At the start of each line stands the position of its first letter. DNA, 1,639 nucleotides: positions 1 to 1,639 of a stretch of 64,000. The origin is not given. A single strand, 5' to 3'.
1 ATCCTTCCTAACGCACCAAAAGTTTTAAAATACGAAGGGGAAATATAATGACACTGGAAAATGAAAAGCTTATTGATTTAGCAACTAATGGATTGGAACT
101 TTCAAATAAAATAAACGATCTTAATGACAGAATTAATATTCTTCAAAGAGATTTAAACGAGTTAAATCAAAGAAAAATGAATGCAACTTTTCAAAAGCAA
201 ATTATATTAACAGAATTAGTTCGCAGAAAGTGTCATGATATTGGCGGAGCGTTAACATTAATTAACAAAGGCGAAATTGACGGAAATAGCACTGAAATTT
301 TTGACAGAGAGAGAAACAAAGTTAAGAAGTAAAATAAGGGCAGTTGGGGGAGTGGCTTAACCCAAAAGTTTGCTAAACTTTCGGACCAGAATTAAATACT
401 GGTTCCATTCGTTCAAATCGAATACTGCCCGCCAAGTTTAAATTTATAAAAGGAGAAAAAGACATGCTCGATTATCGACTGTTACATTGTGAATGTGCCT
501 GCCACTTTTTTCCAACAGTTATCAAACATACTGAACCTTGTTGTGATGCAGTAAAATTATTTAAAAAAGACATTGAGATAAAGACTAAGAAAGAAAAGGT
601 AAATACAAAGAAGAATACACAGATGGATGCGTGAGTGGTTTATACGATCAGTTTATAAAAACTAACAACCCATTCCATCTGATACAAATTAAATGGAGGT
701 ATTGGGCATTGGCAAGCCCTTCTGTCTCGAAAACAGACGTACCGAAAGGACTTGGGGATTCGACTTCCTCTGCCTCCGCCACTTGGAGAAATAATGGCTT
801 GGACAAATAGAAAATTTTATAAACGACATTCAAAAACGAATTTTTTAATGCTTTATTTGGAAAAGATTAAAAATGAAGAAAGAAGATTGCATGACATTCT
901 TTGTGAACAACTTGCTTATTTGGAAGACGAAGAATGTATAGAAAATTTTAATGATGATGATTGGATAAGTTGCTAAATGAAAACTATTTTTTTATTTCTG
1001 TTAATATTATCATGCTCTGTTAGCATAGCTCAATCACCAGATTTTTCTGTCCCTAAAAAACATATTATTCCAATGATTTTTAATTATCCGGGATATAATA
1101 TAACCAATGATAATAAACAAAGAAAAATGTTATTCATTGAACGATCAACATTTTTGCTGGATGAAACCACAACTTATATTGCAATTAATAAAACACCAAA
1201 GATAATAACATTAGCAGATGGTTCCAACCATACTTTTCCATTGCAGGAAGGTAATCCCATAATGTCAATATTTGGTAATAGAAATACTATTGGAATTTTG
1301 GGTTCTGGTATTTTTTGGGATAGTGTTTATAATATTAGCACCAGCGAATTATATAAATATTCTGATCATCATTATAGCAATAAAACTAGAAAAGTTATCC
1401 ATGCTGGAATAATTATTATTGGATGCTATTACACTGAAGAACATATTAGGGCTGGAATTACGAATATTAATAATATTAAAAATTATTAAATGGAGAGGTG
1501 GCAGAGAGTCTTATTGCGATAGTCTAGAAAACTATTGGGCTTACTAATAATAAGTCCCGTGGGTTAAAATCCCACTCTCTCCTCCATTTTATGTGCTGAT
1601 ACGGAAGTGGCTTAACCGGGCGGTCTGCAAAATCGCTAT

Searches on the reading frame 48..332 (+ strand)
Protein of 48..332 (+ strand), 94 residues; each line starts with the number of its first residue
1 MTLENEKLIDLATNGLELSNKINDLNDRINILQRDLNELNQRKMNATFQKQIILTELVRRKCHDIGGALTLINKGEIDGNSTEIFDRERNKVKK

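Call 31: search_protein_families(library=pfam, alignment_id=A1, max_evalue=0.001)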
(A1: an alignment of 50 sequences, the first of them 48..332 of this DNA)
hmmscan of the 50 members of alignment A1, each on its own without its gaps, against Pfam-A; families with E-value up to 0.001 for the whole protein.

A. member 1, window:48-332:+ (94 aa): 0 families

B. families by the number of members that match (of 50 scanned): 16 families
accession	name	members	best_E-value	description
PF01176.25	eIF-1a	1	5.5e-20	Translation initiation factor 1A / IF-1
PF00583.31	Acetyltransf_1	1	1.1e-14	Acetyltransferase (GNAT) family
PF02617.22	ClpS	1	1.2e-14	ATP-dependent Clp protease adaptor protein ClpS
PF13475.11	DUF4116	1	2e-10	Domain of unknown function (DUF4116)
PF07733.18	DNA_pol3_alpha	1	2.7e-09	Bacterial DNA polymerase III alpha NTPase domain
PF13508.13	Acetyltransf_7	1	1.3e-08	Acetyltransferase (GNAT) domain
PF01192.27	RNA_pol_Rpb6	1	2.8e-07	RNA polymerase Rpb6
PF13673.13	Acetyltransf_10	1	3.5e-06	Acetyltransferase (GNAT) domain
PF05406.20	WGR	1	7.6e-06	WGR domain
PF18454.7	Mtd_N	1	3.1e-05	Major tropism determinant N-terminal domain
PF08445.16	FR47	1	3.6e-05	FR47-like protein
PF13302.13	Acetyltransf_3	1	7.9e-05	Acetyltransferase (GNAT) domain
PF14464.11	Prok-JAB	1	0.0001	Prokaryotic homologs of the JAB domain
PF00166.26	Cpn10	1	0.0002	Chaperonin 10 Kd subunit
PF13420.13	Acetyltransf_4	1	0.00021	Acetyltransferase (GNAT) domain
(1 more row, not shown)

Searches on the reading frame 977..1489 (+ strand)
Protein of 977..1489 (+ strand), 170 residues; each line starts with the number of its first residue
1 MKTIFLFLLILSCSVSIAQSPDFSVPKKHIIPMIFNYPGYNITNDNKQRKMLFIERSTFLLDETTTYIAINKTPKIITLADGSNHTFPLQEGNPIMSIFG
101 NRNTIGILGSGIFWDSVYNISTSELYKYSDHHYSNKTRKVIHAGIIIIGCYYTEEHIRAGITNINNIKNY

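Call 7: search_protein_families(library=pfam, proteins=[window:977-1489:+], max_evalue=0.001)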
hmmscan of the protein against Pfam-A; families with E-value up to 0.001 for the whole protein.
window:977-1489:+ (170 aa): 0 families

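Call 55: find_encoding_contigs(protein=window:977-1489:+, flank=10000, max_places=4)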
Protein window:977-1489:+ (170 aa): 11 contigs read that carry it; 4 places shown.
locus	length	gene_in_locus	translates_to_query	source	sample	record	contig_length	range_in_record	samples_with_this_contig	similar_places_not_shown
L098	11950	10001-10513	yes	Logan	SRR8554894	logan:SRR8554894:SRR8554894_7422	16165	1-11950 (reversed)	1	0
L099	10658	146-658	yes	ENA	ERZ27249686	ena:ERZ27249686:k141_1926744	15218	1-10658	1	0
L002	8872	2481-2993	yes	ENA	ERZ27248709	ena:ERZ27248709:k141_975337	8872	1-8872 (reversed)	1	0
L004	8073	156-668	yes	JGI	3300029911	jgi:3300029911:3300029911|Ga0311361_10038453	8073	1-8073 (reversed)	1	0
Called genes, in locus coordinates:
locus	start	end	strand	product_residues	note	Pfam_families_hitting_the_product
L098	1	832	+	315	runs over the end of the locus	-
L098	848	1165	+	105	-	-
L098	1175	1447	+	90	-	-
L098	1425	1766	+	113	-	-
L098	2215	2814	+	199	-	-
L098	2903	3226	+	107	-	-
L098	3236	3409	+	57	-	-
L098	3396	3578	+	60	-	PF09723:Zn_ribbon_8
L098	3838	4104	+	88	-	-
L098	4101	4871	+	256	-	PF14243:R2K_3, PF18299:R2K_2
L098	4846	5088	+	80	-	-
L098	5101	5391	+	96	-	-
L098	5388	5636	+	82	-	-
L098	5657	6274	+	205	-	PF01844:HNH, PF13395:HNH_4 (weak), PF14279:HNH_5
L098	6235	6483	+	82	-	-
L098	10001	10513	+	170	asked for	-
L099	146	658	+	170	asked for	-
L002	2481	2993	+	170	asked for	-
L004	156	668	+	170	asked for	-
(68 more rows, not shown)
